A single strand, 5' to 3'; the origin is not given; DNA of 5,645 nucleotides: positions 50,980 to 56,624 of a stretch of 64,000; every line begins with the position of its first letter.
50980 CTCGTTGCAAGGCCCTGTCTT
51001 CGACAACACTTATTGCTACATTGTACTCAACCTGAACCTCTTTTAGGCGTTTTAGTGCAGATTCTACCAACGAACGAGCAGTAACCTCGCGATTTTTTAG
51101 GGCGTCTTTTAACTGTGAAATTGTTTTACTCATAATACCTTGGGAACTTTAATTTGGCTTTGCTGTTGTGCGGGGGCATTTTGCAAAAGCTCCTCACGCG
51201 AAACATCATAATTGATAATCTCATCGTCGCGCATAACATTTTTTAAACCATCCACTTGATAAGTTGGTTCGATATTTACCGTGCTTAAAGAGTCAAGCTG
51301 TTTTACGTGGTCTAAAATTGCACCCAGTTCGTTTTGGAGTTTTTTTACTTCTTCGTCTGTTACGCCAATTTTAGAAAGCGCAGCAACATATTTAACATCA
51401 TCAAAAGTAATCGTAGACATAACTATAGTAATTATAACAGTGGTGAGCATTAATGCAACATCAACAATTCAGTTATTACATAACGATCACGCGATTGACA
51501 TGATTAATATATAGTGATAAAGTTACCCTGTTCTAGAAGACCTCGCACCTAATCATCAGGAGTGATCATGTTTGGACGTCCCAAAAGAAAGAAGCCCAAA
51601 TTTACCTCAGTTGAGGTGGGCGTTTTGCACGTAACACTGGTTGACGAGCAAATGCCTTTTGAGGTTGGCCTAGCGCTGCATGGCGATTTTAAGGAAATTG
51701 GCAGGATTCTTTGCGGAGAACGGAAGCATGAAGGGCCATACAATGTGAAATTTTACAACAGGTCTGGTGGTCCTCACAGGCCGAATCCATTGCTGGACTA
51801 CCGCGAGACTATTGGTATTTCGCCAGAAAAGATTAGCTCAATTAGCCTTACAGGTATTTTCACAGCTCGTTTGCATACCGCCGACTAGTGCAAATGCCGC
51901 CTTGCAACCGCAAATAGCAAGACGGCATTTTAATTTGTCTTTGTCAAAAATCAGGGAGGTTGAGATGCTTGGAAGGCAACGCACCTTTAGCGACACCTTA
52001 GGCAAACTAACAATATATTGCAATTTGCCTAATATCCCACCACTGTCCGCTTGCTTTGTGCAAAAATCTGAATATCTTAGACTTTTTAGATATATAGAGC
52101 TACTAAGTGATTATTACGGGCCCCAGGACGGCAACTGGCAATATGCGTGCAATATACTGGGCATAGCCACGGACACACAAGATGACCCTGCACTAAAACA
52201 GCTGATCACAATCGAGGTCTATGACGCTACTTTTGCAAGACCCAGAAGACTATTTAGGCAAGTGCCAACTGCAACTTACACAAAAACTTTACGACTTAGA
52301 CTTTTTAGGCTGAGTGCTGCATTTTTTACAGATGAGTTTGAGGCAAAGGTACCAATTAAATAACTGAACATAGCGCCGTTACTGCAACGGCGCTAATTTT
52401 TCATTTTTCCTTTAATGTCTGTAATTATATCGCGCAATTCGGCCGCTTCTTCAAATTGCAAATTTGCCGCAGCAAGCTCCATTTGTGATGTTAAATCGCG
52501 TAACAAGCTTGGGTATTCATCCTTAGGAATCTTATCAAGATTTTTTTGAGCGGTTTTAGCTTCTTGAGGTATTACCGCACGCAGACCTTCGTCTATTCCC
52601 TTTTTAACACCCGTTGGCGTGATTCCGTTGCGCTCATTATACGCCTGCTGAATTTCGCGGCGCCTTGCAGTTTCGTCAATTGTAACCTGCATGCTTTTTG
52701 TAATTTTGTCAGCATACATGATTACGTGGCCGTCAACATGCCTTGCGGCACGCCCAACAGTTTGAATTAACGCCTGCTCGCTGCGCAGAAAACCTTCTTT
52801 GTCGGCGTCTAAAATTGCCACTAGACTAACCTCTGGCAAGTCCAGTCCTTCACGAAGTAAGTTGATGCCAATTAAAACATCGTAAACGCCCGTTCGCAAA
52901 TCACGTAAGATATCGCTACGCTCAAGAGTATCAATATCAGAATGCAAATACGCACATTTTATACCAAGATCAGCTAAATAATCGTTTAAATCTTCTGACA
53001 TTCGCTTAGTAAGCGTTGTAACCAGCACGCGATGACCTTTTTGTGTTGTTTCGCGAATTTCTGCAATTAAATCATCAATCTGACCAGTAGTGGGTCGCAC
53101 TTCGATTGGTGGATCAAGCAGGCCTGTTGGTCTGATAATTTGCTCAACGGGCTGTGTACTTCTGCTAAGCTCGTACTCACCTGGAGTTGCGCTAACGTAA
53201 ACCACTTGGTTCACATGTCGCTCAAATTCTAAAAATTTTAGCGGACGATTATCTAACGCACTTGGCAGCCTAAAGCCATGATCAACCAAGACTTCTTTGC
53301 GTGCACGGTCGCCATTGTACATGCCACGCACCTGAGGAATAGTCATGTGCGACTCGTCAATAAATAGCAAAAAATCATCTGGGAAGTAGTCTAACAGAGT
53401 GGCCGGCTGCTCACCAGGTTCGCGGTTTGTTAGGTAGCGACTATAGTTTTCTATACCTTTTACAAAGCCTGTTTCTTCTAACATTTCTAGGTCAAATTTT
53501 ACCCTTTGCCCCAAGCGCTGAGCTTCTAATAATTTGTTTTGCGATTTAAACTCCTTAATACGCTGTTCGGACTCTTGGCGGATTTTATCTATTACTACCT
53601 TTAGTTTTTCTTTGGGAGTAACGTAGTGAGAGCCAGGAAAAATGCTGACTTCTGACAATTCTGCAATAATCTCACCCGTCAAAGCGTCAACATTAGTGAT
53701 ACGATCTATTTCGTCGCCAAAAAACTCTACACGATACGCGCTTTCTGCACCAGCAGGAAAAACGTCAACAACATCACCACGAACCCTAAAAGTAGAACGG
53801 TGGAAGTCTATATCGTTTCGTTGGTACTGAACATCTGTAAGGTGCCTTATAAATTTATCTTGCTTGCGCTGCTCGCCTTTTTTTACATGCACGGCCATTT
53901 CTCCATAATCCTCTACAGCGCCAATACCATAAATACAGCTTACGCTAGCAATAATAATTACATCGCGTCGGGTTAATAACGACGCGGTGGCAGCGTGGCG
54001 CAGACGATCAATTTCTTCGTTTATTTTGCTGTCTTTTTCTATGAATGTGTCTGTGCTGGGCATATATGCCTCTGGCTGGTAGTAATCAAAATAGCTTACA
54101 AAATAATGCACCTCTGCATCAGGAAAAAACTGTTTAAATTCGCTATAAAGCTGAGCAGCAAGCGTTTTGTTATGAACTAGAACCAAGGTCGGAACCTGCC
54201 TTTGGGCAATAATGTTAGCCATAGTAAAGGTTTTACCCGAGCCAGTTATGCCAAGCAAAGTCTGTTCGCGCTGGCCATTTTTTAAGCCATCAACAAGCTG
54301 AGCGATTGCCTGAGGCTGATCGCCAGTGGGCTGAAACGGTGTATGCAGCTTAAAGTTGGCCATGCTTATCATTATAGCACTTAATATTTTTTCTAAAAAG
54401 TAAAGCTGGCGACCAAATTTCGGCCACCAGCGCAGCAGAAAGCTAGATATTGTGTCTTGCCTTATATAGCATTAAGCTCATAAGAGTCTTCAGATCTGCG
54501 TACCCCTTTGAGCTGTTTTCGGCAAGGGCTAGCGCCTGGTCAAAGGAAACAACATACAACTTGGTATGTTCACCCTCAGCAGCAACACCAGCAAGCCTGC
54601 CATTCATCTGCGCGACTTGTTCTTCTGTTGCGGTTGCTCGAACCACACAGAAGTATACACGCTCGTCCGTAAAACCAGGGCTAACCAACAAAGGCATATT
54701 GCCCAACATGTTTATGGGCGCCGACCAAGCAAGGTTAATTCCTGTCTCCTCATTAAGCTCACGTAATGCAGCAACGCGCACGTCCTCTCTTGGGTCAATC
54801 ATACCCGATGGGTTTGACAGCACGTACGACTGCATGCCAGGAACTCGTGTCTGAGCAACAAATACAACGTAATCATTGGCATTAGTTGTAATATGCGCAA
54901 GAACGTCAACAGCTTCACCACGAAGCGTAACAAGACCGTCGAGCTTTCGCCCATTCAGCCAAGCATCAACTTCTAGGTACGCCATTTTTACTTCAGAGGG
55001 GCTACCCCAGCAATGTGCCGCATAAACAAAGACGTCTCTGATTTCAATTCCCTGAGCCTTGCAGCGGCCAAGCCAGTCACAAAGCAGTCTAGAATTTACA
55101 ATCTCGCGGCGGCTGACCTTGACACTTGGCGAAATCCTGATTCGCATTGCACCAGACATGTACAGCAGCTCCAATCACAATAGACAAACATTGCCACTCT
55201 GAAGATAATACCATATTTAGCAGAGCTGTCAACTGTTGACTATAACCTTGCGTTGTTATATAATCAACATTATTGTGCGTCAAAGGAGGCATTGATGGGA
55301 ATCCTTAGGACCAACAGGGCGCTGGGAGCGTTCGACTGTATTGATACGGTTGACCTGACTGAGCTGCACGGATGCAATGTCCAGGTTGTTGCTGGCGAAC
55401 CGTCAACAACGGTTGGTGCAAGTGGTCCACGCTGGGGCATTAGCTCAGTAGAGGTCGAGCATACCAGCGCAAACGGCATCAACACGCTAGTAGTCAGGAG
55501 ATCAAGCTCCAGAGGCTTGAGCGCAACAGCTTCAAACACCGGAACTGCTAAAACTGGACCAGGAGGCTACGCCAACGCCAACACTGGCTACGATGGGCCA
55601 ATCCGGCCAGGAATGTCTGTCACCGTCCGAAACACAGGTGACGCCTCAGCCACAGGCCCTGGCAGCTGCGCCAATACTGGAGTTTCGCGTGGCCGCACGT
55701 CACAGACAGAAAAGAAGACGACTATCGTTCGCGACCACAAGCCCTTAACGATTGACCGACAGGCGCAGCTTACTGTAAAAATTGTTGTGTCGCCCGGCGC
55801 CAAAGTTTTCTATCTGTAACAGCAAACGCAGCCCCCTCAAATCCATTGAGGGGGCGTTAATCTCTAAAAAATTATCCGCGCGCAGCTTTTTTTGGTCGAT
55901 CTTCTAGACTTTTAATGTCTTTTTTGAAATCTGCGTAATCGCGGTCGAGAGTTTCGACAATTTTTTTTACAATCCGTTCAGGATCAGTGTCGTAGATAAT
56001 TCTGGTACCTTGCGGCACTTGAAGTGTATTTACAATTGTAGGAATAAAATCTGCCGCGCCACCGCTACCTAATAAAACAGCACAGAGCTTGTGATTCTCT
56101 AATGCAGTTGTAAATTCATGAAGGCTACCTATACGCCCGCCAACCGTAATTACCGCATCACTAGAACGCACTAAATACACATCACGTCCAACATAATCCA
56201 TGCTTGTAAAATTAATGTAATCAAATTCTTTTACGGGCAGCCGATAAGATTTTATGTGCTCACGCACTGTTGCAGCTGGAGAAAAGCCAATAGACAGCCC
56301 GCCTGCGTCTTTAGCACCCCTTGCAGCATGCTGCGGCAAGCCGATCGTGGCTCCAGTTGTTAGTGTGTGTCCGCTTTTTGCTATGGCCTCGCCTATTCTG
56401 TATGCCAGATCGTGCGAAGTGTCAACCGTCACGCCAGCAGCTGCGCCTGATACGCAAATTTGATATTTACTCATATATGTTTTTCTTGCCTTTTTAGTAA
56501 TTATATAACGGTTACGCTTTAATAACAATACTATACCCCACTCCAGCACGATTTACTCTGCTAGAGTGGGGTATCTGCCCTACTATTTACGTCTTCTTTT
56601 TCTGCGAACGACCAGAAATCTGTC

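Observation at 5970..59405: Recurring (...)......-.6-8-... architecture: at least 11 genes look leaderless, including recG, radA and uvrB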

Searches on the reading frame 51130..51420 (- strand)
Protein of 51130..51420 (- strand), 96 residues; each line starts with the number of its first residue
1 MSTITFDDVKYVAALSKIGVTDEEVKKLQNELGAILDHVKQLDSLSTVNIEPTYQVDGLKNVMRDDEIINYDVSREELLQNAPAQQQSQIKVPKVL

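Call 44: search_protein_families(library=pfam, proteins=[window:51130-51420:-], max_evalue=0.1)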
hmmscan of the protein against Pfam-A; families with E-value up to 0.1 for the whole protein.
window:51130-51420:- (96 aa): 2 families
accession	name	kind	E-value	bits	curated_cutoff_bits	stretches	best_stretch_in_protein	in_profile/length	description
PF02686.20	GatC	-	2e-20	73.2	23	1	20-92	1-66/66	Glu-tRNAGln amidotransferase C subunit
PF23349.2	BBS7_hp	-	0.042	14.4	27.8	0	8-44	24-60/114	BBS7 hairpin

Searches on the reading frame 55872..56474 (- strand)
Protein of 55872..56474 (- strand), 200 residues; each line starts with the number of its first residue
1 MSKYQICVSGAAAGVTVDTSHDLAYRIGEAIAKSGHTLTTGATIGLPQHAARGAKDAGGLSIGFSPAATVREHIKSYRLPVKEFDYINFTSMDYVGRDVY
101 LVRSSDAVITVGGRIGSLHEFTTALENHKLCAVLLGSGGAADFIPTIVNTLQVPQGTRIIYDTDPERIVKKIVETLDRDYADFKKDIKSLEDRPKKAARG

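Call 44: search_protein_families(library=pfam, proteins=[window:55872-56474:-], max_evalue=0.1)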
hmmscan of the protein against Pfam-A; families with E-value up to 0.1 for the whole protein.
window:55872-56474:- (200 aa): 3 families
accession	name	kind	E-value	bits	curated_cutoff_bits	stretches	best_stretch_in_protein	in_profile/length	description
PF18306.6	LDcluster4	-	4.6e-31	107.9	26.3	1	3-168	1-150/151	SLOG cluster4 family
PF03641.19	Lysine_decarbox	-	0.0001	23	27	1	50-129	4-77/131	Possible lysine decarboxylase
PF18171.6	LSDAT_prok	-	0.085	12.6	25.4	0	106-148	125-164/195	SLOG in TRPM, prokaryote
